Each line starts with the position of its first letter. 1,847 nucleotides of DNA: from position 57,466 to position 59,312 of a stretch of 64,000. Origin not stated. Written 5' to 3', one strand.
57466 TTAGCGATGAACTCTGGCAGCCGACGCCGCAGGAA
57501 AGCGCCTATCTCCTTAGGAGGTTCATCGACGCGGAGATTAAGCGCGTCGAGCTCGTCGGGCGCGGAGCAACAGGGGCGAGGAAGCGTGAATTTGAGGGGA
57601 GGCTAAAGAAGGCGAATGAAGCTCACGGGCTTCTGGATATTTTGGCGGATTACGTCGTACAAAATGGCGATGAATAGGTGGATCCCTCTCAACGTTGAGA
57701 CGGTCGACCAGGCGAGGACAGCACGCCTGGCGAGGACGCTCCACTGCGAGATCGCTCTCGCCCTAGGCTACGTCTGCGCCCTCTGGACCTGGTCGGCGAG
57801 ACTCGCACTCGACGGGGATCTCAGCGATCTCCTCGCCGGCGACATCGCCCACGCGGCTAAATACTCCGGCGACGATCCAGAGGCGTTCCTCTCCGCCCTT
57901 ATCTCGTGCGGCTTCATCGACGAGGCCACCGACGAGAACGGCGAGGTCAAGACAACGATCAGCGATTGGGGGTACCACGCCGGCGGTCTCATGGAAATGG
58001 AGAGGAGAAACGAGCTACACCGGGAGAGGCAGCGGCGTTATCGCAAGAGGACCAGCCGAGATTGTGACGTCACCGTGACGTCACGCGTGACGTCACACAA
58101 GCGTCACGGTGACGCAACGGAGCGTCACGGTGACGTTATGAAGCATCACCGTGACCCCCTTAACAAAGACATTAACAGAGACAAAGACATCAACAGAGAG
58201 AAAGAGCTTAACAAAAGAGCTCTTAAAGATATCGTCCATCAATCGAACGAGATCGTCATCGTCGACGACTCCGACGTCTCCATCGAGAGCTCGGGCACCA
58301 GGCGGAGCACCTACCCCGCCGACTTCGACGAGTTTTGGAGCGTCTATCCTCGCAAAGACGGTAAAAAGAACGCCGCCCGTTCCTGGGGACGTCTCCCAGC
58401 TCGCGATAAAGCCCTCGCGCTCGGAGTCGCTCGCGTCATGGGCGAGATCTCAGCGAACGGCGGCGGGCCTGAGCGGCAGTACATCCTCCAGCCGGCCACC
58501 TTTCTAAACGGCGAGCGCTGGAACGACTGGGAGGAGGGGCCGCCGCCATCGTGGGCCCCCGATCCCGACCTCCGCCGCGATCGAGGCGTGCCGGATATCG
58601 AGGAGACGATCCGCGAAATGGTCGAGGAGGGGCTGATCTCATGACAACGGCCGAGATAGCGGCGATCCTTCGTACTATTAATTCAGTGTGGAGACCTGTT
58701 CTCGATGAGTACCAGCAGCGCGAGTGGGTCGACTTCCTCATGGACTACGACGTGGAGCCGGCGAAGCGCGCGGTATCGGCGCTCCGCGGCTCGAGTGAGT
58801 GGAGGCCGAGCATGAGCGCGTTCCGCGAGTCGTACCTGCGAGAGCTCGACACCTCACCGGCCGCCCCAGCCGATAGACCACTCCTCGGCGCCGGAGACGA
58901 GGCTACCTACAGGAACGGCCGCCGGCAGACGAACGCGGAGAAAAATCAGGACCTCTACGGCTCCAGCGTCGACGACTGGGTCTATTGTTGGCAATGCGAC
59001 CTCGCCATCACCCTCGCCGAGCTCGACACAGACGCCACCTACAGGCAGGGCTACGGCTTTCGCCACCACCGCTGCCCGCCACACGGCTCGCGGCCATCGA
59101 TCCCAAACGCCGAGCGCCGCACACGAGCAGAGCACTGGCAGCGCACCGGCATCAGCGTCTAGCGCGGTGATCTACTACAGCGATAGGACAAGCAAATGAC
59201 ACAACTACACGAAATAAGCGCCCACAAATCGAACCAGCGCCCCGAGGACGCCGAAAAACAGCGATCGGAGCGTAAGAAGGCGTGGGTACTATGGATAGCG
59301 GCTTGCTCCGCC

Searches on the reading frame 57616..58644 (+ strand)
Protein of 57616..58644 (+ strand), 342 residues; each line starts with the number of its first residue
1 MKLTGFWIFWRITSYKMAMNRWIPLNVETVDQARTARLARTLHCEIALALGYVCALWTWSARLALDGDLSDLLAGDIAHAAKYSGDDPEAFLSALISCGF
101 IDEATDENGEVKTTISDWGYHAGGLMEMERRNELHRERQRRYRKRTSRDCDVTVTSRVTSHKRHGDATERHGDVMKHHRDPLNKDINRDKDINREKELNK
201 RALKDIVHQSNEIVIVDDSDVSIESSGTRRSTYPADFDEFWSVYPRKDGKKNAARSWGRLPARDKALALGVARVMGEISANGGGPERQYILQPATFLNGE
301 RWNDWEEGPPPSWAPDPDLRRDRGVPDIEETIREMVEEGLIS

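Call 7: search_protein_families(library=pfam, proteins=[window:57616-58644:+], max_evalue=0.01)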
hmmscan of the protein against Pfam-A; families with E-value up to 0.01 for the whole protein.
window:57616-58644:+ (342 aa): 0 families

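Call 8: search_protein_families(library=phrogs, proteins=[window:57616-58644:+], max_evalue=0.01)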
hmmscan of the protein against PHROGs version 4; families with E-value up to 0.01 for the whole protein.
window:57616-58644:+ (342 aa): 8 families
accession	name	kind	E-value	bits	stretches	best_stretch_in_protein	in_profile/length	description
phrog_9474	-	DNA, RNA and nucleotide metabolism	2.2e-35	123.6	1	22-318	3-261/288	replication initiation protein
phrog_270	-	DNA, RNA and nucleotide metabolism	5.8e-22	79.6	1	124-310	95-254/383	replication initiation protein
phrog_9327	-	DNA, RNA and nucleotide metabolism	2e-16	61.4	1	187-314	148-249/276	primosomal protein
phrog_16304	-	unknown function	1.5e-07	32.6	1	221-299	131-210/244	-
phrog_33384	-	unknown function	0.0031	18.4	1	223-305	71-159/186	-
phrog_2509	-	DNA, RNA and nucleotide metabolism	0.0037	17.9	1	21-197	4-168/277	replication initiation protein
phrog_10293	-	unknown function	0.0076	17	0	229-302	9-81/185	-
phrog_2447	-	DNA, RNA and nucleotide metabolism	0.0089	17.1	0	58-175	34-144/295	replication initiation protein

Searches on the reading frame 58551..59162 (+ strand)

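Call 7: search_protein_families(library=pfam, proteins=[window:58551-59162:+], max_evalue=0.01)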
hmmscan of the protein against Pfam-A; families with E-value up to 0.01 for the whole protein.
window:58551-59162:+ (203 aa): 0 families

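Call 8: search_protein_families(library=phrogs, proteins=[window:58551-59162:+], max_evalue=0.01)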
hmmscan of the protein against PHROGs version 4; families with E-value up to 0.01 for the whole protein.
window:58551-59162:+ (203 aa): 1 family
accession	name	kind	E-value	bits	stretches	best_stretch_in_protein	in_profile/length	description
phrog_2289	-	DNA, RNA and nucleotide metabolism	0.00015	23.1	1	31-106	1-78/116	helicase loader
